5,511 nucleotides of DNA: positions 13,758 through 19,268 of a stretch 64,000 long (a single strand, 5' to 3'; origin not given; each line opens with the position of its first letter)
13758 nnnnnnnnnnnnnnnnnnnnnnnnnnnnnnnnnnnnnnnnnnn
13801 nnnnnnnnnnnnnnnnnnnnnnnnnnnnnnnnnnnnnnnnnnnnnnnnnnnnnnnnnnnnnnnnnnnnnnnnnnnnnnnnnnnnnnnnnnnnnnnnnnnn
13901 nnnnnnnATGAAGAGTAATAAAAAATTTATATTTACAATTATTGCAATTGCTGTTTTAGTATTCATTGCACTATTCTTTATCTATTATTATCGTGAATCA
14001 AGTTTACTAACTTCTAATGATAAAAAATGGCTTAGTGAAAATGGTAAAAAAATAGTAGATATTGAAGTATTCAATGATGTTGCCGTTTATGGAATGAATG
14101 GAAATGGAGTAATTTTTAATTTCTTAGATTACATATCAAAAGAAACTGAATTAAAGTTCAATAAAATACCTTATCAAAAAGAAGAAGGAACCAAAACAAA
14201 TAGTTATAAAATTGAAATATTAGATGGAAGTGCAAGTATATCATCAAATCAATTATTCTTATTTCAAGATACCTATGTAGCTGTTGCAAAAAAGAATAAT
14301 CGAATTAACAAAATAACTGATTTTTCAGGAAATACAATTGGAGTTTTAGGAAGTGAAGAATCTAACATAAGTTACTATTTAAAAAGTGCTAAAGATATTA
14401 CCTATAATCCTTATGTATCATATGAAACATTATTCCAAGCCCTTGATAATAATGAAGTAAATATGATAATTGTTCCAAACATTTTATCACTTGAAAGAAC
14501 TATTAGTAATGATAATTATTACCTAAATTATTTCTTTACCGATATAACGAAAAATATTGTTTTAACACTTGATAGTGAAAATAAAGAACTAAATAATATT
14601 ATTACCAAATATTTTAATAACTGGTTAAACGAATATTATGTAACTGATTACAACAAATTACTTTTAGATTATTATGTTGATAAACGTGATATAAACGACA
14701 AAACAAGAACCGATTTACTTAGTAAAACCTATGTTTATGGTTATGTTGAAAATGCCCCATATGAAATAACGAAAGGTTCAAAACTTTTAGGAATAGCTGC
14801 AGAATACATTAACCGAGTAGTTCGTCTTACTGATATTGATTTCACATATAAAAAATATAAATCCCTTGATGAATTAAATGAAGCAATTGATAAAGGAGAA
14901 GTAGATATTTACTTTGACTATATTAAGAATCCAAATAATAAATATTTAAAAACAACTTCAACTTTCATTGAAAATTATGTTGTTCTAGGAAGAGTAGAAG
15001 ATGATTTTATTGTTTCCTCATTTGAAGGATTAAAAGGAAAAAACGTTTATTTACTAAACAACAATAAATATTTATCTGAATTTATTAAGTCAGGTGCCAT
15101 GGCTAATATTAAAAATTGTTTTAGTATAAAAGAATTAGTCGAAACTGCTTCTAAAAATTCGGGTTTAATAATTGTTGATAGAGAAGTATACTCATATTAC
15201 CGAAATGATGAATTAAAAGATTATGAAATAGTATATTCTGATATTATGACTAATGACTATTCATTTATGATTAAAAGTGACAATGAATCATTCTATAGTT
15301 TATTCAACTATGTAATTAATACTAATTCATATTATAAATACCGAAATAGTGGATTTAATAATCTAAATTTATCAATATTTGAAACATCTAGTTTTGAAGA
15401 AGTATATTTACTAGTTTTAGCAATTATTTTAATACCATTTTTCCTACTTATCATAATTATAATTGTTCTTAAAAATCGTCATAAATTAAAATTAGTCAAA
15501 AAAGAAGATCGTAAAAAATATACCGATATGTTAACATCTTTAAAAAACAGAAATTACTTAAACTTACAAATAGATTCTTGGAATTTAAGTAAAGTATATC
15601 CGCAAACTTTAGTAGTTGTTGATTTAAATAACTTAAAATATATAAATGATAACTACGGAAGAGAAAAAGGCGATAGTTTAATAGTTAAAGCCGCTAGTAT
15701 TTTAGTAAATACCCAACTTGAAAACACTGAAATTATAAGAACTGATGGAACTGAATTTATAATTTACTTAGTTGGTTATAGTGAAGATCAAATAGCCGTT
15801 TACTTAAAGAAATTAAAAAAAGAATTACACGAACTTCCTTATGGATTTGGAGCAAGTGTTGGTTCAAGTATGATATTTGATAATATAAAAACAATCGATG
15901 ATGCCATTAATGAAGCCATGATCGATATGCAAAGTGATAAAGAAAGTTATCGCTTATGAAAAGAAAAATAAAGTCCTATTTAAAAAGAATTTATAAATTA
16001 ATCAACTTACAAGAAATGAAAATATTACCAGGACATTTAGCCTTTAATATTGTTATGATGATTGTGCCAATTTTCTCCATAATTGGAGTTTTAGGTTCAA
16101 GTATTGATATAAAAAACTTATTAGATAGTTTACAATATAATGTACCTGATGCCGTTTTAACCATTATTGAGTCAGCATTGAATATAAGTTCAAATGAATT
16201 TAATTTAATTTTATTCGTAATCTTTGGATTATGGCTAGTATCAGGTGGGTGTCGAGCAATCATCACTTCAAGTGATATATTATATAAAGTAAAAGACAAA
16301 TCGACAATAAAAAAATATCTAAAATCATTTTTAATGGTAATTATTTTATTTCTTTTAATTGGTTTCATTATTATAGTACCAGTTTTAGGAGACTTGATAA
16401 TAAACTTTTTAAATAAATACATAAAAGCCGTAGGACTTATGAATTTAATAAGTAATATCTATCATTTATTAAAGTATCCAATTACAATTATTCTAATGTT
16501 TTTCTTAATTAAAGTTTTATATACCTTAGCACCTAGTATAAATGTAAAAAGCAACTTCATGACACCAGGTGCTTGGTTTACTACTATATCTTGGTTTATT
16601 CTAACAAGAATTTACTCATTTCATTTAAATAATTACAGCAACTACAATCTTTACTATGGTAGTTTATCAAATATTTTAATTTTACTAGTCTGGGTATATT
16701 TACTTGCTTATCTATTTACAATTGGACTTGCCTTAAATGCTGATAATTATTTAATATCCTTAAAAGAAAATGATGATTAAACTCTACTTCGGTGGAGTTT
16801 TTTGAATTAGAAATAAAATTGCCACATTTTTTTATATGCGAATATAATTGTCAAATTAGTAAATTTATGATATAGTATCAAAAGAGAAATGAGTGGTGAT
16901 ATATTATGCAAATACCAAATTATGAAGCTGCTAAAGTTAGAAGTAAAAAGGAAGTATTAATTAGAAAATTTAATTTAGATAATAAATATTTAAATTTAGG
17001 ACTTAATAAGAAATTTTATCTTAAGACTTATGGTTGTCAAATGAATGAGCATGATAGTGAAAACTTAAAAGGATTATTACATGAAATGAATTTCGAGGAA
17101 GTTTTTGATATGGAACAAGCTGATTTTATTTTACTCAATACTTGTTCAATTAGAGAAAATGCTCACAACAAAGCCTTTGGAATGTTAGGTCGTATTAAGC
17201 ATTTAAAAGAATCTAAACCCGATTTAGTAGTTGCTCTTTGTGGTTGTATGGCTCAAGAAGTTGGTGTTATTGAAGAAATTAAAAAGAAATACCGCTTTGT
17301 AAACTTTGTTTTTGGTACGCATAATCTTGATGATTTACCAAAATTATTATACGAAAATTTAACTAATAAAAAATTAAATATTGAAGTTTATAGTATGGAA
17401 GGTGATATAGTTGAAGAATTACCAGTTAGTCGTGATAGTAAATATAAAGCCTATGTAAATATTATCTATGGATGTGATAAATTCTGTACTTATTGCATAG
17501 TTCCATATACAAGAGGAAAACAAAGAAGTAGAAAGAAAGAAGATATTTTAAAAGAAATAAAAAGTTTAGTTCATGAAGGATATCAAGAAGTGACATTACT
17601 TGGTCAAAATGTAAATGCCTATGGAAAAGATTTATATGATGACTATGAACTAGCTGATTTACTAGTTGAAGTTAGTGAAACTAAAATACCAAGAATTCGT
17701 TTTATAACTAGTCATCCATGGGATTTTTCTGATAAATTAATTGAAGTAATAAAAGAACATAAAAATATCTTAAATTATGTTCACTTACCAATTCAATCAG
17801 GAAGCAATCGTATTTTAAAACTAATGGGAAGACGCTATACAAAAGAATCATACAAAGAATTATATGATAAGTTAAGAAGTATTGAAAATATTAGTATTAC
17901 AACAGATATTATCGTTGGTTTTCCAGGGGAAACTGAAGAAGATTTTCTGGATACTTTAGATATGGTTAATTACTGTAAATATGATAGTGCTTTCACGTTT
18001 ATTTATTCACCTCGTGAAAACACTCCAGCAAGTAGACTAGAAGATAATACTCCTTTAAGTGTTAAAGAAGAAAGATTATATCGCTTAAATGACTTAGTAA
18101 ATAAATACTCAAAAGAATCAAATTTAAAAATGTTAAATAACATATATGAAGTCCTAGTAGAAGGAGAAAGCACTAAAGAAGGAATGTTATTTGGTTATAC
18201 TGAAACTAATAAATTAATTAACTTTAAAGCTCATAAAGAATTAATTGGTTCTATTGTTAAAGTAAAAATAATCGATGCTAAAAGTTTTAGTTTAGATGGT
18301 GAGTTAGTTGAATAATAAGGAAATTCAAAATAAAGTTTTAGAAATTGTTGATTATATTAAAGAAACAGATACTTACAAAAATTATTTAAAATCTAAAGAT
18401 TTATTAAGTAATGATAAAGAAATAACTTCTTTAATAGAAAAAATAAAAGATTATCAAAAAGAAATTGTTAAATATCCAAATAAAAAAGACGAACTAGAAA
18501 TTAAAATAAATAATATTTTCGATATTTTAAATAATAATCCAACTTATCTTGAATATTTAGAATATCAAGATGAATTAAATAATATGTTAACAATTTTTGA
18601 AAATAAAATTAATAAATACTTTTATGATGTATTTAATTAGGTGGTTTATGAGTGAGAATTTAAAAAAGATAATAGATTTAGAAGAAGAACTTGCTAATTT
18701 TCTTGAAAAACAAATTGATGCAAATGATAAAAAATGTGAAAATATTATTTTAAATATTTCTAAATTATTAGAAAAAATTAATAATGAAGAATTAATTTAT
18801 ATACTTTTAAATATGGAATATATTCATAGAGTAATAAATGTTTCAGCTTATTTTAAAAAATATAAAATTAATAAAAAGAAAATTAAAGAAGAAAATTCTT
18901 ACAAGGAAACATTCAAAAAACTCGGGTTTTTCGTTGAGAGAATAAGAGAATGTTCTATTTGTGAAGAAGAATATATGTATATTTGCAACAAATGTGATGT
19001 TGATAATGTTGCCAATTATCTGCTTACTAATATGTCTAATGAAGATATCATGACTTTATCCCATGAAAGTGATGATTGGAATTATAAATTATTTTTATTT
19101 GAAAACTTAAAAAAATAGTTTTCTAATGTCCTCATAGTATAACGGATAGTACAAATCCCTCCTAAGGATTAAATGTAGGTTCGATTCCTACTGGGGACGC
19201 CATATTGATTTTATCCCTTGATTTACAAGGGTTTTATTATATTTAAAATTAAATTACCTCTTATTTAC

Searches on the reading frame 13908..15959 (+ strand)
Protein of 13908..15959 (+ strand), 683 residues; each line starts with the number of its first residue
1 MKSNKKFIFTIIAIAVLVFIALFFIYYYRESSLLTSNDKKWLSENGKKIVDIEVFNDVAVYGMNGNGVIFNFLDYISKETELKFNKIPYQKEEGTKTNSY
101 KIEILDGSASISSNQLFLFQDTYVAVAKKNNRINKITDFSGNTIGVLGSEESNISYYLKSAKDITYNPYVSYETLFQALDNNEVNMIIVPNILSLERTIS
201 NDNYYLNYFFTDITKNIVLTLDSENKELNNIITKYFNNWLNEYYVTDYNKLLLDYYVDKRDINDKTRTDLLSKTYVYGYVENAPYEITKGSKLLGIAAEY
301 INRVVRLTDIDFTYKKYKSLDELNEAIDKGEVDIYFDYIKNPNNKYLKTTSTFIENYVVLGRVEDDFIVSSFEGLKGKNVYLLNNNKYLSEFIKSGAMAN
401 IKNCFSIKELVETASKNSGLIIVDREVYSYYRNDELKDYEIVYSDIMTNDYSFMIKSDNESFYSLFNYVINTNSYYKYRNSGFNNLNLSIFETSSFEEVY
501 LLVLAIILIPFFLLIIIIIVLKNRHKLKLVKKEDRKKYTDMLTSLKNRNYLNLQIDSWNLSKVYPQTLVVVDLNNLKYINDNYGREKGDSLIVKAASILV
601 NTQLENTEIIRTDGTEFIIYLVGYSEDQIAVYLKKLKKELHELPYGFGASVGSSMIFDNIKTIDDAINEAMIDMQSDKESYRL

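Call 40: search_protein_families(library=pfam, proteins=[window:13908-15959:+], max_evalue=0.001)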
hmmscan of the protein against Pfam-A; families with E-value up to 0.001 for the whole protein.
window:13908-15959:+ (683 aa): 1 family
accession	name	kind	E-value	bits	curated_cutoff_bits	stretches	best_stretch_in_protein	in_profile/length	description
PF00990.26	GGDEF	-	8.3e-18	65.1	23.8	1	538-680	2-157/161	Diguanylate cyclase, GGDEF domain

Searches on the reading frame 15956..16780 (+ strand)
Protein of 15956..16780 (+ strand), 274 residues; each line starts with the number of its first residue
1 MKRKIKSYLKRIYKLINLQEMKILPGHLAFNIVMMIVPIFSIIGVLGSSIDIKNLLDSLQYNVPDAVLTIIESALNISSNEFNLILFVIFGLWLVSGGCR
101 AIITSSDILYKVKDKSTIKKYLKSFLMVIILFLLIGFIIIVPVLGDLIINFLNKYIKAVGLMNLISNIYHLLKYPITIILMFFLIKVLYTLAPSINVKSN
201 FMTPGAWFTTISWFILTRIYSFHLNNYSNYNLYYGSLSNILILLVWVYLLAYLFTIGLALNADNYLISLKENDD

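Call 40: search_protein_families(library=pfam, proteins=[window:15956-16780:+], max_evalue=0.001)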
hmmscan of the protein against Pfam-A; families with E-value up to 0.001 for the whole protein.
window:15956-16780:+ (274 aa): 1 family
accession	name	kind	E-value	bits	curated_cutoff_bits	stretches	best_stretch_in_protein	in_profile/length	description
PF03631.20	Virul_fac_BrkB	-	4.4e-38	131.9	33.7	1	26-262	10-253/259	Virulence factor BrkB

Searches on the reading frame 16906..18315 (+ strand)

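Call 40: search_protein_families(library=pfam, proteins=[window:16906-18315:+], max_evalue=0.001)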
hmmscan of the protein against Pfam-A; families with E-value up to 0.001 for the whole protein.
window:16906-18315:+ (469 aa): 3 families
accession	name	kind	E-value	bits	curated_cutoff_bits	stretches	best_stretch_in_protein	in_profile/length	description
PF04055.27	Radical_SAM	-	2.2e-32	113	29.5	1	184-353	1-165/166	Radical SAM superfamily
PF00919.26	UPF0004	-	2.1e-28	98.7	27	1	36-137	1-98/98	Uncharacterized protein family UPF0004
PF01938.26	TRAM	-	7.2e-15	55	21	1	409-468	3-61/61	TRAM domain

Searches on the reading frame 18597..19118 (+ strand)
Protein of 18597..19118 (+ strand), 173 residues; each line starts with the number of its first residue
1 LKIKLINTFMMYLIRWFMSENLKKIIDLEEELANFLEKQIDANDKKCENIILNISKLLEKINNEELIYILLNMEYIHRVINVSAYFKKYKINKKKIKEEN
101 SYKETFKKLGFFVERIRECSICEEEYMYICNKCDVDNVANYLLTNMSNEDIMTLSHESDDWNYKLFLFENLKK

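Call 40: search_protein_families(library=pfam, proteins=[window:18597-19118:+], max_evalue=0.001)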
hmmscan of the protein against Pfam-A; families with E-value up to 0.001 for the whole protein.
window:18597-19118:+ (173 aa): 0 families

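Call 41: search_protein_families(library=ncbifam, proteins=[window:18597-19118:+], max_evalue=0.1)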
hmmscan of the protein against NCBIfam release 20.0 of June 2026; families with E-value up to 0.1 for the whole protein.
window:18597-19118:+ (173 aa): 2 families
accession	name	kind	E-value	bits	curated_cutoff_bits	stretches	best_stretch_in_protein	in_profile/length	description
TIGR03527.1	selenium_YedF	equivalog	0.0076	16.1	110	1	40-125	1-85/194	sulfurtransferase-like selenium metabolism protein YedF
NF000584.1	PRK00009.1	equivalog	0.081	11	815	1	26-138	25-130/898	phosphoenolpyruvate carboxylase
